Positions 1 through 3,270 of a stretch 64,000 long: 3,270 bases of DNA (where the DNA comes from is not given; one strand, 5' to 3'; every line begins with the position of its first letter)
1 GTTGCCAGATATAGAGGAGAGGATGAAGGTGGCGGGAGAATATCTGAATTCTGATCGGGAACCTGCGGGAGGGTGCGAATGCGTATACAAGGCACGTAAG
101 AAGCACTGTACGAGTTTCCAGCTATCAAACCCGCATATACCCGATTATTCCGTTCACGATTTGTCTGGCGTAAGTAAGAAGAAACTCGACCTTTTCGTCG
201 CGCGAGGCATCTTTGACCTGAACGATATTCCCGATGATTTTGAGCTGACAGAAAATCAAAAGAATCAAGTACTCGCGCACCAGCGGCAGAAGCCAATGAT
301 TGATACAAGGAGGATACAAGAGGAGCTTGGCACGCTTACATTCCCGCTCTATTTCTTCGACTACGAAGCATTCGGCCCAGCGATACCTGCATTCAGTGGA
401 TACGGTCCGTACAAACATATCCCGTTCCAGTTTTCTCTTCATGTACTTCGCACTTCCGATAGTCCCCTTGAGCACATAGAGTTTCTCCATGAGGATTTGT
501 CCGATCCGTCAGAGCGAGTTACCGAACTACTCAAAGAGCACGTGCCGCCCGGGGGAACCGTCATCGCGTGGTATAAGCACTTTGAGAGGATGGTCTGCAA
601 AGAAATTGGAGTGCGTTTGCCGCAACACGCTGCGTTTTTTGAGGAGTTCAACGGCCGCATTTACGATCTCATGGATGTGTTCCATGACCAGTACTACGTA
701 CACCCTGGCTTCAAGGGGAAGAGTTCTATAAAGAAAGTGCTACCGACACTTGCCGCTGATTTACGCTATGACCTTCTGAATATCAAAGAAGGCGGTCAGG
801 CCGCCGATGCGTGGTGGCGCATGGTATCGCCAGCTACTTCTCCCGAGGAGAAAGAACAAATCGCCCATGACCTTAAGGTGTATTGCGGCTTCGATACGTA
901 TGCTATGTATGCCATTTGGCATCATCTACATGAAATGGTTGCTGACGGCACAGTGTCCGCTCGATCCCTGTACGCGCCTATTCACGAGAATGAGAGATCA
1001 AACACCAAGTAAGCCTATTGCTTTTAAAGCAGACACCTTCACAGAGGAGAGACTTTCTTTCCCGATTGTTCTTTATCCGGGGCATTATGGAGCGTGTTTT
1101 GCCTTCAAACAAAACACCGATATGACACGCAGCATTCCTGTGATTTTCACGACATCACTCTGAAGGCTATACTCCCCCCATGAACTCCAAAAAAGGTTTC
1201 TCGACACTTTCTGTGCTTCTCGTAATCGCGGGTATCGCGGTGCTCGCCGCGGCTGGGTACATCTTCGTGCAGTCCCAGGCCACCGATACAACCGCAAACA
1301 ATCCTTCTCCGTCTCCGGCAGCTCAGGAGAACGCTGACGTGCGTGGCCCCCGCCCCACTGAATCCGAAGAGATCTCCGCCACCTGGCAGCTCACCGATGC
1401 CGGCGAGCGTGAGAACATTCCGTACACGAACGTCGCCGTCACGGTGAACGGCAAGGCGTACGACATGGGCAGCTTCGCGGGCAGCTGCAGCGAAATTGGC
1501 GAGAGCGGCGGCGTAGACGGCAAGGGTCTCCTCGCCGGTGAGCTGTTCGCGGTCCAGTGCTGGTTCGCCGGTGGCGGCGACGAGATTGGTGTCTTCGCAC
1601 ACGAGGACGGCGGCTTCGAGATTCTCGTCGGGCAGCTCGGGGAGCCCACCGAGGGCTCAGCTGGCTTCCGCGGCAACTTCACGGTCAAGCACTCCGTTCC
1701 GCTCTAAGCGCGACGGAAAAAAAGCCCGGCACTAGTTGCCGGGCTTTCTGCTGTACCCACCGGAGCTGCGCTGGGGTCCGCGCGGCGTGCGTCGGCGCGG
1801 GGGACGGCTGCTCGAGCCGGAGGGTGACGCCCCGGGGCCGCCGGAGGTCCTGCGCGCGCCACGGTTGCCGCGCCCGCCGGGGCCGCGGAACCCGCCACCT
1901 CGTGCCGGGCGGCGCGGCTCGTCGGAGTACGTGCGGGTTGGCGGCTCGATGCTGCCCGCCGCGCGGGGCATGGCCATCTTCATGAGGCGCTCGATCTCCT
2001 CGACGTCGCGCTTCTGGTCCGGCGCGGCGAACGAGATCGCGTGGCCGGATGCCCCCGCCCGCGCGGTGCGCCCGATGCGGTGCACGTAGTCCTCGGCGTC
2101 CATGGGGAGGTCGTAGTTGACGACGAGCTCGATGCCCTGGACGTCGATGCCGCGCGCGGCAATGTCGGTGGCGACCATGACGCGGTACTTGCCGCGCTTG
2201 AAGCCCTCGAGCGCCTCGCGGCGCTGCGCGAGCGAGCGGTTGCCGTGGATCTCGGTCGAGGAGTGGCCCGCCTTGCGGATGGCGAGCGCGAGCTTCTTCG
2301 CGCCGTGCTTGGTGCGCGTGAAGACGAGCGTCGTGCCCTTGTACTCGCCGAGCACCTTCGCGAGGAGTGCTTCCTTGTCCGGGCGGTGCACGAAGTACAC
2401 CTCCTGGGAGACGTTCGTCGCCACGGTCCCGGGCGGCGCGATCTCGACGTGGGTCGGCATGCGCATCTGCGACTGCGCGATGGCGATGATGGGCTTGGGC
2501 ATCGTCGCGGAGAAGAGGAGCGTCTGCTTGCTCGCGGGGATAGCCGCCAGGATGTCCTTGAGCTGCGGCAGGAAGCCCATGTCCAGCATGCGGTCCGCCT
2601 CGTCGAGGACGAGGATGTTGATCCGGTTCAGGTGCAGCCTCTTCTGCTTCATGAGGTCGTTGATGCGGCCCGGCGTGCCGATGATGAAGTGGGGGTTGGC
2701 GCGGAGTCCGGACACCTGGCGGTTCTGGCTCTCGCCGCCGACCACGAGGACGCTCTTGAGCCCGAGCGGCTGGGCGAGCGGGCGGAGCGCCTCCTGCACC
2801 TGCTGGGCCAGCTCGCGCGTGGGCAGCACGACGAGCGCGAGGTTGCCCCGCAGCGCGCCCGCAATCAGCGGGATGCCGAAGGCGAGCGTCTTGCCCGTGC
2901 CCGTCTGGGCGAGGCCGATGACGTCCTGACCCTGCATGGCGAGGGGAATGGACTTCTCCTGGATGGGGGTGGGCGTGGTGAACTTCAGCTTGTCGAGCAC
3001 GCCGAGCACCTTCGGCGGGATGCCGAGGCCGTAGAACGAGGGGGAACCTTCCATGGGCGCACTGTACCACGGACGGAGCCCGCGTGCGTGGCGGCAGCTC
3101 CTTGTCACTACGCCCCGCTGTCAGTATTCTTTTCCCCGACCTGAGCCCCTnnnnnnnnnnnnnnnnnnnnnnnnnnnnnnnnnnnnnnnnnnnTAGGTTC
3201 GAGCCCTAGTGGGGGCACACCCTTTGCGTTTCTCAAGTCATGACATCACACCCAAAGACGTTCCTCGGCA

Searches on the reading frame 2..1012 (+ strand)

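Call 66: search_protein_families(library=pfam, proteins=[window:2-1012:+], max_evalue=0.01)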
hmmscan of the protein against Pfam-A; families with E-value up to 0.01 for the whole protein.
window:2-1012:+ (336 aa): 1 family
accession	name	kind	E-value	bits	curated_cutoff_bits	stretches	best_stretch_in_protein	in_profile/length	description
PF11074.14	DUF2779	-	5e-36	124.2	23.3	1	117-242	1-126/126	Domain of unknown function(DUF2779)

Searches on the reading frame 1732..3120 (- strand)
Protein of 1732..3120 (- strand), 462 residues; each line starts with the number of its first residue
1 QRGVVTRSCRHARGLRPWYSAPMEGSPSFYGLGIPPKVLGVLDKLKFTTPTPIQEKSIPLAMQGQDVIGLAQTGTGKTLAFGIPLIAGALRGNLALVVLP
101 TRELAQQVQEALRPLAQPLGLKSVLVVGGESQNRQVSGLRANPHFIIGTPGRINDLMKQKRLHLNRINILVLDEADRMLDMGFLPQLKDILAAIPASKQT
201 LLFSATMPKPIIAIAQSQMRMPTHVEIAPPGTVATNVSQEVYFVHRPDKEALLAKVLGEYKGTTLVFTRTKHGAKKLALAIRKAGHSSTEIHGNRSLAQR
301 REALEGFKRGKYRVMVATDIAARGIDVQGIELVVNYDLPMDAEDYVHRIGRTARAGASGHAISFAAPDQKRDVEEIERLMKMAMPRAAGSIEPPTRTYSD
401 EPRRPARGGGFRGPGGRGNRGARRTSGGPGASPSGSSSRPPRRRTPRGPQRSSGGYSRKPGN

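Call 21: search_protein_families(library=pfam, proteins=[window:1732-3120:-], max_evalue=0.00001)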
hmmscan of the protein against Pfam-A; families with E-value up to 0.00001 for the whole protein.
window:1732-3120:- (462 aa): 3 families
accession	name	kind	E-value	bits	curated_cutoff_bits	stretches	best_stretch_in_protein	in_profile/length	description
PF00270.35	DEAD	-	6.4e-48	163.1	26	1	51-210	1-163/167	DEAD/DEAH box helicase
PF00271.37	Helicase_C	-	1.7e-28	99.5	23.5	1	250-356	3-110/110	Helicase conserved C-terminal domain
PF04851.21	ResIII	-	5.3e-07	30.1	22.5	1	71-208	30-163/164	Type III restriction enzyme, res subunit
